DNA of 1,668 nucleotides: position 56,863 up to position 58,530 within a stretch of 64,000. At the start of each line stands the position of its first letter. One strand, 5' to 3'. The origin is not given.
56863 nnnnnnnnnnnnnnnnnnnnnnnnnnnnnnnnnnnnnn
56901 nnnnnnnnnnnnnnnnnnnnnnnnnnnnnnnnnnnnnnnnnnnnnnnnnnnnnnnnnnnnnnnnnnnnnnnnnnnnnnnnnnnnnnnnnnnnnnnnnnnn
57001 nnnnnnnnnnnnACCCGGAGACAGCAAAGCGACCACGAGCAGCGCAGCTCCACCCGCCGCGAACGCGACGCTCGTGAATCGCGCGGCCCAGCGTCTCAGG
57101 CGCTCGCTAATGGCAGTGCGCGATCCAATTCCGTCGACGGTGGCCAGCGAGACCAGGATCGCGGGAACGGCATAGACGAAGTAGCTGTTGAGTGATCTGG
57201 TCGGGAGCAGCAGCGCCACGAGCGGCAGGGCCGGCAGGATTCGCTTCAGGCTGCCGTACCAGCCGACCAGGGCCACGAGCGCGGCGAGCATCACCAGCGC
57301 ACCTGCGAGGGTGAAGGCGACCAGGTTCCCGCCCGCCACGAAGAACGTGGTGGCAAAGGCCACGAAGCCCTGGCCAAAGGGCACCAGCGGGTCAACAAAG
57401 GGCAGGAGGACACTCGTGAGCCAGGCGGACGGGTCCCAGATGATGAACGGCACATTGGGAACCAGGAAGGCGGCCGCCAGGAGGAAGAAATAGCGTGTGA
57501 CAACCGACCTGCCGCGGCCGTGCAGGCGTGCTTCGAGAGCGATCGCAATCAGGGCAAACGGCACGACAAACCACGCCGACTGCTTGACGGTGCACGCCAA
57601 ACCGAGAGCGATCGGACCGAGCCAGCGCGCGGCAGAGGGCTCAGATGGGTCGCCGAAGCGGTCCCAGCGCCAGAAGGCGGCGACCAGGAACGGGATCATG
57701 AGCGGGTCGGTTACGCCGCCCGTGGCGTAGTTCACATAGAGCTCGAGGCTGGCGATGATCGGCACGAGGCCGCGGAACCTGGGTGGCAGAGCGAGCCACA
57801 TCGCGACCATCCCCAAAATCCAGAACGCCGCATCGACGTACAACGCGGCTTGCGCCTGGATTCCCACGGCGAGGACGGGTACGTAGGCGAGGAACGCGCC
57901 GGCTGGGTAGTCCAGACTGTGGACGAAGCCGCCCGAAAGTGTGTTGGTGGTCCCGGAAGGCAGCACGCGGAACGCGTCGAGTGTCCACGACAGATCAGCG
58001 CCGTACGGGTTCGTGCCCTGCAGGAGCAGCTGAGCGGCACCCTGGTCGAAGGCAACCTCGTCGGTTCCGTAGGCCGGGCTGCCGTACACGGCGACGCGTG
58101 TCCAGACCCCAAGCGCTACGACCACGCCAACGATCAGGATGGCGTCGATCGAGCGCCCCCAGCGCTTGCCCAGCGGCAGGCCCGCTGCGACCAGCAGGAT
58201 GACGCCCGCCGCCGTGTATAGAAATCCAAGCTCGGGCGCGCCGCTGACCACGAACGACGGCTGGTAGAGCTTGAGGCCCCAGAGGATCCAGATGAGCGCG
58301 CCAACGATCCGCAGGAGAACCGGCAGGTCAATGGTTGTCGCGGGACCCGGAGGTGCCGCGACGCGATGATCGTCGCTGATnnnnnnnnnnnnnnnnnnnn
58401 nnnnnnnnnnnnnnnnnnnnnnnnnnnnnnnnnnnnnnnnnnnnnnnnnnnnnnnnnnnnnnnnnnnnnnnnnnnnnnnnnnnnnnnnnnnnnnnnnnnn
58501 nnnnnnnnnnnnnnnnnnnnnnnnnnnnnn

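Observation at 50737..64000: Mirror-image surface-protein locus: two giant LamG/phosphoesterase/propeller proteins, two anchored partner proteins and a central GT-C membrane enzyme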

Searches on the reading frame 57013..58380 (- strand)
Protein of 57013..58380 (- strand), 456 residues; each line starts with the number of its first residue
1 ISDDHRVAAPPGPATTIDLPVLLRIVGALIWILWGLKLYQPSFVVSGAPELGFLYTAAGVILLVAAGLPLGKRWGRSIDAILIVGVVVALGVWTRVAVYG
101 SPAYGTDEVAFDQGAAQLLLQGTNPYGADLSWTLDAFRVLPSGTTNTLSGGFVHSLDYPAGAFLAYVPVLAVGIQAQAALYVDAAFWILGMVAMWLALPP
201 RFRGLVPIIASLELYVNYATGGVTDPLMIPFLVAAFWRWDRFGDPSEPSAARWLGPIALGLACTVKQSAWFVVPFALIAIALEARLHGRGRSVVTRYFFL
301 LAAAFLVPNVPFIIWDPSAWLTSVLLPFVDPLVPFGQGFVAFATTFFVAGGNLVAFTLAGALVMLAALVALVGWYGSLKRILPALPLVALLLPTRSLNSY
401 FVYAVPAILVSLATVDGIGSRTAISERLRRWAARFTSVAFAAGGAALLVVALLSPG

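Call 74: predict_structure(alignment_id=A4)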
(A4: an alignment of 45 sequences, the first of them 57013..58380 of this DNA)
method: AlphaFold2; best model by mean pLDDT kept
length: 456 residues; sequences in the alignment: 45
mean_pLDDT: 92.0   pTM: 0.91
mean pLDDT of the five models: 92.0, 91.1, 91.1, 90.7, 90.6
residues with pLDDT >= 90: 368; 70-90: 54; 50-70: 29; < 50: 5
segments of 3 or more residues with pLDDT < 50: 1-5
pLDDT, mean of each block of 10 residues (from residue 1): 49 75 97 96 93 98 97 96 97 94 93 98 98 96 88 95 98 95 97 97 97 93 93 98 97 98 96 98 95 98 98 98 92 71 69 90 97 96 95 76 92 90 75 97 96 86
secondary structure, 60 per line:
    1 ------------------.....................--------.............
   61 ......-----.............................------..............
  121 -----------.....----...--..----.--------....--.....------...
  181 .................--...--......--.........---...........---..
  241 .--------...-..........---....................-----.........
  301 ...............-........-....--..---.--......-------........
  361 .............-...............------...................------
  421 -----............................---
elements in order: H19-39 H48-66 H72-100 H107-120 H132-136 H161-164 H167-171 H178-197 H205-210 H213-221 H225-235 H254-263 H267-286 H292-315 H317-324 H326-329 H340-345 H353-373 H375-389 H397-414 H426-453
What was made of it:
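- On GT-C glycosyltransferase superfamily: AF2 model of residues 1-456, pLDDT 92 (call 74).
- The membrane-only model has pLDDT 92 (call 74).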

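Call 77: fold_search(model_id=the predicted structure, library=pdb)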
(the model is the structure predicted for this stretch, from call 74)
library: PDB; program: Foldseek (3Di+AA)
matches with E <= 10: 220; with E <= 0.001: 1
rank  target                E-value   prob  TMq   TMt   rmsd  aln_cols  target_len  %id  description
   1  9s6r_A                5.8e-04  1.00  0.49  0.57  10.1       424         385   15  Ternary cryo-EM structure of yeast ALG3 with Dol25-PP-GlcNAc2Man5, Dol25-P-Man, and Fab (released 2026-03-18)
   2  9i5k_A                2.2e-03  1.00  0.40  0.37  14.4       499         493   13  Structure of the Chaetomium thermophilum Pmt4 homodimer (C2 symmetry) (released 2025-12-24)
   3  8if8_B                2.5e-03  1.00  0.37  0.30  15.1       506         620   16  Arabinosyltransferase AftA (released 2023-05-31)
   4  5ezm                  1.2e-02  1.00  0.45  0.39  15.0       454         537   13  Crystal Structure of ArnT from Cupriavidus metallidurans in the apo state (released 2016-02-17)
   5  8if8_C                1.7e-02  0.99  0.37  0.30  14.8       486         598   17  Arabinosyltransferase AftA (released 2023-05-31)
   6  9j7c_A                2.0e-02  0.23  0.13  0.11  24.4       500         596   13  Arabidopsis high-affinity urea transport DUR3 in the urea-bound occluded conformation, dimeric state (released 2025-05-07)
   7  6p25_A                2.1e-02  1.00  0.32  0.21   6.2       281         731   16  Structure of S. cerevisiae protein O-mannosyltransferase Pmt1-Pmt2 complex bound to the sugar donor and a peptide acce (released 2019-07-10)
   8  9j7d_A                2.6e-02  0.23  0.14  0.12  24.1       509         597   14  Arabidopsis high-affinity urea transport DUR3 in the inward-facing open conformation, dimeric state (released 2025-05-07)
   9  9s6t_A                3.0e-02  1.00  0.38  0.37  13.4       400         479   14  Ternary cryo-EM structure of chicken ALG12 with Dol25-PP-GlcNAc2Man7, Dol25-P-Man, and Fab (released 2026-03-18)
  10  9dm5                  3.2e-02  1.00  0.48  0.55   9.2       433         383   15  Product-Bound mannosyltransferase PimE (released 2025-06-25)
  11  5f15                  5.1e-02  0.99  0.41  0.36  16.8       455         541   13  Crystal Structure of ArnT from Cupriavidus metallidurans bound to Undecaprenyl phosphate (released 2016-02-17)
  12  9i5l_A                5.8e-02  0.99  0.32  0.23   9.3       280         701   15  Structure of the Chaetomium thermophilum Pmt4 homodimer (C1 symmetry) (released 2025-12-24)
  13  6p25_B                6.9e-02  1.00  0.34  0.24   8.5       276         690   15  Structure of S. cerevisiae protein O-mannosyltransferase Pmt1-Pmt2 complex bound to the sugar donor and a peptide acce (released 2019-07-10)
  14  9e61_B                7.5e-02  0.99  0.30  0.21   7.4       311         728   14  Cryo-EM structure of Saccharomyces cerevisiae Pmt4 apo form (released 2025-10-15)
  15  9e6i_B                7.8e-02  0.99  0.30  0.21   7.5       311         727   14  Cryo-EM structure of Saccharomyces cerevisiae Pmt4-Ccw5 complex (released 2025-10-15)
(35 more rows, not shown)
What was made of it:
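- On GT-C glycosyltransferase superfamily: In Foldseek against the PDB, 17 of the 20 best hits are GT-C enzymes or GT-C-fold proteins (ALG3, Pmt4, AftA, ArnT, Pmt1/2, ALG12, PimE, AftB, PIG-M, PIG-U), with prob 0.90-1.00 and TM up to 0.57 (call 77).
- Closest known: GT-C glycosyltransferases that use polyprenyl-phosphate sugars. Same: The MP membrane domain has this fold (call 77).
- Its top PDB matches are GT-C enzymes: ALG3 (E 5.8e-4, TM 0.57), Pmt4, AftA, ArnT, Pmt1/2, ALG12, PimE (TM 0.55), AftB, PIG-M, EmbB and STT3 (call 77).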
